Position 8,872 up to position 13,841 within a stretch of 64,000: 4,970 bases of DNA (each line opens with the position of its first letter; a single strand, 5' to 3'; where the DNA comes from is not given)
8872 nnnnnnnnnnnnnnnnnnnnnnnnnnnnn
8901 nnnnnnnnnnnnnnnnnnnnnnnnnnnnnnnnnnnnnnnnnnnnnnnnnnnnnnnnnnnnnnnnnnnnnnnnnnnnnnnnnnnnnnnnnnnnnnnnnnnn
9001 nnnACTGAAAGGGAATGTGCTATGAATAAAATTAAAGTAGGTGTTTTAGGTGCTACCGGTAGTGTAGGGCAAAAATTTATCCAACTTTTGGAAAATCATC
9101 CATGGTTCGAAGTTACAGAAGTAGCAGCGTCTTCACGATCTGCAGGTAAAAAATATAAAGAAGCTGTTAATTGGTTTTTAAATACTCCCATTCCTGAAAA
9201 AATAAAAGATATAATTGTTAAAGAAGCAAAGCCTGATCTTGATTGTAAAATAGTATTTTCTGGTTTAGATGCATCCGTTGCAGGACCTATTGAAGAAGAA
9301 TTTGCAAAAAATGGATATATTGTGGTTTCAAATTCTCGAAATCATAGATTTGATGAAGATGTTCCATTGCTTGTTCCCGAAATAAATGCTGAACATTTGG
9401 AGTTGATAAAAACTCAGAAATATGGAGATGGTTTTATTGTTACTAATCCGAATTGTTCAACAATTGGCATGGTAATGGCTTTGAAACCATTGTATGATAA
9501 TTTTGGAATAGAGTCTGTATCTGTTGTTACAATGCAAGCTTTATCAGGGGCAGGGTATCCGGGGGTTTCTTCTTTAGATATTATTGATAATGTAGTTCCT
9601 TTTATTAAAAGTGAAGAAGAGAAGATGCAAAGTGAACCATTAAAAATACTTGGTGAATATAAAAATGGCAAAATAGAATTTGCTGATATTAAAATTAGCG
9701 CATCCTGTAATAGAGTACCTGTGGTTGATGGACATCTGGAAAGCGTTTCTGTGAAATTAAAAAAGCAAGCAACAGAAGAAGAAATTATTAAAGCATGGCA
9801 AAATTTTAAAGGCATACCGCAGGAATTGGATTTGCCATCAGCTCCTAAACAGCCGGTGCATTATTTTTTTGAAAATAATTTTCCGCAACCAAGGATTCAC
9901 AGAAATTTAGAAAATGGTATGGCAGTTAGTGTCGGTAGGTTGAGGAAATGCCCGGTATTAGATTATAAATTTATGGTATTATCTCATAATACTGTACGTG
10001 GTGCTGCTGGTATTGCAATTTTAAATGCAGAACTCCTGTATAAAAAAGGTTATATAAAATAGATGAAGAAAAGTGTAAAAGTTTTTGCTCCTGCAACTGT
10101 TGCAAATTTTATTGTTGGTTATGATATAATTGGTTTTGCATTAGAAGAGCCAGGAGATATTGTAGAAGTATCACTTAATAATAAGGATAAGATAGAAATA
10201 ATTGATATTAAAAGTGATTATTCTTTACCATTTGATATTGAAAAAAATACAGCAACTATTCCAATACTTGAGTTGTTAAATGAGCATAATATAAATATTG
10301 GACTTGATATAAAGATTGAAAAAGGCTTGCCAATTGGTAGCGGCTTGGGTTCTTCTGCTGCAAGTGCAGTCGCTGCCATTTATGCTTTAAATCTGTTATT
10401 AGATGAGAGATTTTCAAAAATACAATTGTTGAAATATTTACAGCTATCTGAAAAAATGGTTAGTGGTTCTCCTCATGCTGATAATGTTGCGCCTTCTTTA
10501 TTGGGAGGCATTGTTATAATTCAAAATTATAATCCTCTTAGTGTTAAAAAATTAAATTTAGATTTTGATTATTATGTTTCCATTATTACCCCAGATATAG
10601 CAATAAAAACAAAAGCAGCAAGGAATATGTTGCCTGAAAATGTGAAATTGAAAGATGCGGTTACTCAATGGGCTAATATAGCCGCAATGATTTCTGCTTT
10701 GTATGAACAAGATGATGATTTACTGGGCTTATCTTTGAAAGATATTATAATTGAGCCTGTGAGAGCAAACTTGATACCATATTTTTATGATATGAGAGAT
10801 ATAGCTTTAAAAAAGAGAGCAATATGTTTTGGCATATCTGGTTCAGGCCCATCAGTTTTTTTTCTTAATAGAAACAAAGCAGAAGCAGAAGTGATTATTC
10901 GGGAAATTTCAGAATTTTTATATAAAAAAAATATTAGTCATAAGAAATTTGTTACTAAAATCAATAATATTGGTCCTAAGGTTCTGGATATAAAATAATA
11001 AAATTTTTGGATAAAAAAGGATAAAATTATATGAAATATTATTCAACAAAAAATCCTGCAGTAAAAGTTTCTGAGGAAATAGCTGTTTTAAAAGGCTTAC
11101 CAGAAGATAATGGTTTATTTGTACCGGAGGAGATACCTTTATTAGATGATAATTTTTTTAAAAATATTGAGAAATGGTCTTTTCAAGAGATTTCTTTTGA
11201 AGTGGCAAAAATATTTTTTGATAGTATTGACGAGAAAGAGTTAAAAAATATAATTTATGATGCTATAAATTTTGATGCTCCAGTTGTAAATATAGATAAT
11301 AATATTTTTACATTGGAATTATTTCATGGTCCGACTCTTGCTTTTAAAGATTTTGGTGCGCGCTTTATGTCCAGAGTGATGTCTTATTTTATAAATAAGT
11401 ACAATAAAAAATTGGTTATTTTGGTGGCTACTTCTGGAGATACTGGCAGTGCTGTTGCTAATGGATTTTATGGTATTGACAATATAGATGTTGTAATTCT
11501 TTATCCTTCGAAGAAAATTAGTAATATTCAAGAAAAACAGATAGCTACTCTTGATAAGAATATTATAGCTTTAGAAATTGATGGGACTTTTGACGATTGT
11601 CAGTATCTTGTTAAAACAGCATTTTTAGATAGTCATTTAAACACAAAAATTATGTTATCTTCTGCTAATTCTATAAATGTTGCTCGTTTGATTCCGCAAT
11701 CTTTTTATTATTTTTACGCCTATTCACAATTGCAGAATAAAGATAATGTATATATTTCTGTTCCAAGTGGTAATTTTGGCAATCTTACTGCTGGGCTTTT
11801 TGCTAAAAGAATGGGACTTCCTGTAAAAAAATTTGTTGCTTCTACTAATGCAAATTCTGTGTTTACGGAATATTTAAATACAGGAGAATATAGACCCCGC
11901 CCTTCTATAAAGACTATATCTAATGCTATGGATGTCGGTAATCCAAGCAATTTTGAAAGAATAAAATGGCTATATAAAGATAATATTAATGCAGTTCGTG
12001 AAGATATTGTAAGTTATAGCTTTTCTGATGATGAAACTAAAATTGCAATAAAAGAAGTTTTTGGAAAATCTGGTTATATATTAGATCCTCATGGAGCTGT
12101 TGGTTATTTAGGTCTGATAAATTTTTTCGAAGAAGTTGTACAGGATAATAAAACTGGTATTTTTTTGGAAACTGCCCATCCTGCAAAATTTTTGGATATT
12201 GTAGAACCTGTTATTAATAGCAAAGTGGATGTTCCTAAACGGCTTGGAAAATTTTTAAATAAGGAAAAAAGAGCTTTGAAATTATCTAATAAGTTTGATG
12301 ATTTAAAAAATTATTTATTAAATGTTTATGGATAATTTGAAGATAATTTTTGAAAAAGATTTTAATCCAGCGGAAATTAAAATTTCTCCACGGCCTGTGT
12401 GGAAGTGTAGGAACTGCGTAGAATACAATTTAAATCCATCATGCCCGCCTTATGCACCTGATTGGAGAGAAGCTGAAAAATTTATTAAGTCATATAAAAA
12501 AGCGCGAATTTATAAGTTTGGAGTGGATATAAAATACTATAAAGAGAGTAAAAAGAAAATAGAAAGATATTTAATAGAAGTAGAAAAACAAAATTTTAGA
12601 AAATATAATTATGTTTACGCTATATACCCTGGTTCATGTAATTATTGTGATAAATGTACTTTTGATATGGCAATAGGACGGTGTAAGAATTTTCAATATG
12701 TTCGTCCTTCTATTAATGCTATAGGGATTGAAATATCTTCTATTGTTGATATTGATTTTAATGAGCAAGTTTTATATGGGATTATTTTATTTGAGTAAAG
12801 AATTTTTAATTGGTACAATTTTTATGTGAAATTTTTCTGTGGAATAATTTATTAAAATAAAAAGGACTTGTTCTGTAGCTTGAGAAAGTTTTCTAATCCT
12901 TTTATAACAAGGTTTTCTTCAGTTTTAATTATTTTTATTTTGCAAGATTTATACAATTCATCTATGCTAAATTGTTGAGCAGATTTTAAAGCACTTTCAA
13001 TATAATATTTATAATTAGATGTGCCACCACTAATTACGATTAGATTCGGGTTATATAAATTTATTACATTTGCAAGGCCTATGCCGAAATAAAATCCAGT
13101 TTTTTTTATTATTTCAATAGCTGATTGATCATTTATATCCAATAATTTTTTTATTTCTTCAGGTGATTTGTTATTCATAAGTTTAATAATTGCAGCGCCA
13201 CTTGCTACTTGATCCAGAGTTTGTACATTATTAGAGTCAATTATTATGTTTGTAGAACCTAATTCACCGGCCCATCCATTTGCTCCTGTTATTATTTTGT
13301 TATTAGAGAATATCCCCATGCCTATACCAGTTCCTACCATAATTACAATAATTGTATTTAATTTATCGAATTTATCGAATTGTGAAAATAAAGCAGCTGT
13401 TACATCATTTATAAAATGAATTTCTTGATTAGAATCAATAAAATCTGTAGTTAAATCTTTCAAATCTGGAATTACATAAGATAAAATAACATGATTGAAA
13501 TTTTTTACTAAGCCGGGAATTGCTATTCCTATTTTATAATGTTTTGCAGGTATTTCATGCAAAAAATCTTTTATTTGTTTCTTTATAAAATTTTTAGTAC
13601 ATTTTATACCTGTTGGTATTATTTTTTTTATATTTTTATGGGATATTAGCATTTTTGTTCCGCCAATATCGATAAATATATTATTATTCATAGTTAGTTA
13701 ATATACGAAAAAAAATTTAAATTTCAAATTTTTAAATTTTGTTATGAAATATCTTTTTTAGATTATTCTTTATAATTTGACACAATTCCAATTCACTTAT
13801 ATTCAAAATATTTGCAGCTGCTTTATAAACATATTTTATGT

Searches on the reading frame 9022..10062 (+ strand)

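Call 6: search_protein_families(library=pfam, proteins=[window:9022-10062:+], max_evalue=0.1)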
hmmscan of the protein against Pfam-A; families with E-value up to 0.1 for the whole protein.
window:9022-10062:+ (346 aa): 8 families
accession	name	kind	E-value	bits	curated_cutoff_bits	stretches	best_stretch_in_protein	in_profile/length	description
PF02774.23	Semialdhyde_dhC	-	6.3e-39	134.5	26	1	154-325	1-183/184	Semialdehyde dehydrogenase, dimerisation domain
PF01118.30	Semialdhyde_dh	-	5.8e-35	120.8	26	1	5-127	1-119/121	Semialdehyde dehydrogenase, NAD binding domain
PF02800.25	Gp_dh_C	-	8e-06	25.9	24.4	1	223-261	70-108/158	Glyceraldehyde 3-phosphate dehydrogenase, C-terminal domain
PF01113.26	DapB_N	-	0.001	19.6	25.6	1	4-66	1-66/124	Dihydrodipicolinate reductase, N-terminus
PF02670.22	DXP_reductoisom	-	0.0012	20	21.7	1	7-40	2-36/129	1-deoxy-D-xylulose 5-phosphate reductoisomerase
PF22698.1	Semialdhyde_dhC_1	-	0.0094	16.2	27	0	145-262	1-117/165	Semialdehyde dehydrogenase, dimerisation domain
PF03435.24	Sacchrp_dh_NADP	-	0.066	14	25.1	0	6-41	1-33/129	Saccharopine dehydrogenase NADP binding domain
PF13938.11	DUF4213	-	0.081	13.6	23.5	0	299-336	33-73/75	Putative heavy-metal chelation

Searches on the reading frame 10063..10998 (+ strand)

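Call 6: search_protein_families(library=pfam, proteins=[window:10063-10998:+], max_evalue=0.1)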
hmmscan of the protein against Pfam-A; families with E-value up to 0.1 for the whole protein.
window:10063-10998:+ (311 aa): 3 families
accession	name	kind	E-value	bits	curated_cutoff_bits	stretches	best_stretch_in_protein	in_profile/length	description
PF00288.32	GHMP_kinases_N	-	1.1e-18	67.7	22.3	1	70-149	8-87/87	GHMP kinases N terminal domain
PF08544.19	GHMP_kinases_C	-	1.6e-09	38.5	21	1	209-287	1-84/85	GHMP kinases C terminal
PF22700.2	MVD-like_N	-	0.024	14.7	27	1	77-125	79-127/157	Diphosphomevalonate decarboxylase-like N-terminal domain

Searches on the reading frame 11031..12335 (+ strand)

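Call 6: search_protein_families(library=pfam, proteins=[window:11031-12335:+], max_evalue=0.1)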
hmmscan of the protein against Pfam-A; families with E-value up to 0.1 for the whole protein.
window:11031-12335:+ (434 aa): 3 families
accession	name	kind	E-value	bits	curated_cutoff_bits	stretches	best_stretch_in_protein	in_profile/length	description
PF00291.31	PALP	-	5e-22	79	35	1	95-364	28-278/295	Pyridoxal-phosphate dependent enzyme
PF14821.11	Thr_synth_N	-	5.5e-20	71.7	25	1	2-78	1-78/79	Threonine synthase N terminus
PF24857.1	THR4_C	-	2.3e-05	24.9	27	1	356-420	2-73/85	Threonine synthase, C-terminal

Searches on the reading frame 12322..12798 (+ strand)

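Call 34: search_protein_families(library=pfam, proteins=[window:12322-12798:+], max_evalue=0.00001)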
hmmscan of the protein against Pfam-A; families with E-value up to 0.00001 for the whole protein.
window:12322-12798:+ (158 aa): 1 family
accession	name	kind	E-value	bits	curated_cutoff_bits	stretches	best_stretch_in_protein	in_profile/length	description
PF10050.14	DUF2284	-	6e-25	88.3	25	1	14-142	3-138/161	Predicted metal-binding protein (DUF2284)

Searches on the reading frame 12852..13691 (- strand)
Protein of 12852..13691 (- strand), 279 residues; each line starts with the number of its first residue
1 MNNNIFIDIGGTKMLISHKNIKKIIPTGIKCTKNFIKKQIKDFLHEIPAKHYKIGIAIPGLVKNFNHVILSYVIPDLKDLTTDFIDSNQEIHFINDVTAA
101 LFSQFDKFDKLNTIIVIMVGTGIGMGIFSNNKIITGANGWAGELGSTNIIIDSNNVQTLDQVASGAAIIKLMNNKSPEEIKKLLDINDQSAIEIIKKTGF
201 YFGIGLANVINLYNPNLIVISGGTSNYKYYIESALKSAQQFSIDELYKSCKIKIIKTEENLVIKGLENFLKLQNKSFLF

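Call 34: search_protein_families(library=pfam, proteins=[window:12852-13691:-], max_evalue=0.00001)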
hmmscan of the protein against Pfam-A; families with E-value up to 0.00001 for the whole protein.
window:12852-13691:- (279 aa): 1 family
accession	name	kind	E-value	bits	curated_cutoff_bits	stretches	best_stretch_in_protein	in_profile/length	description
PF00480.26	ROK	-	3.4e-32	112.6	22.9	1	7-252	4-273/294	ROK family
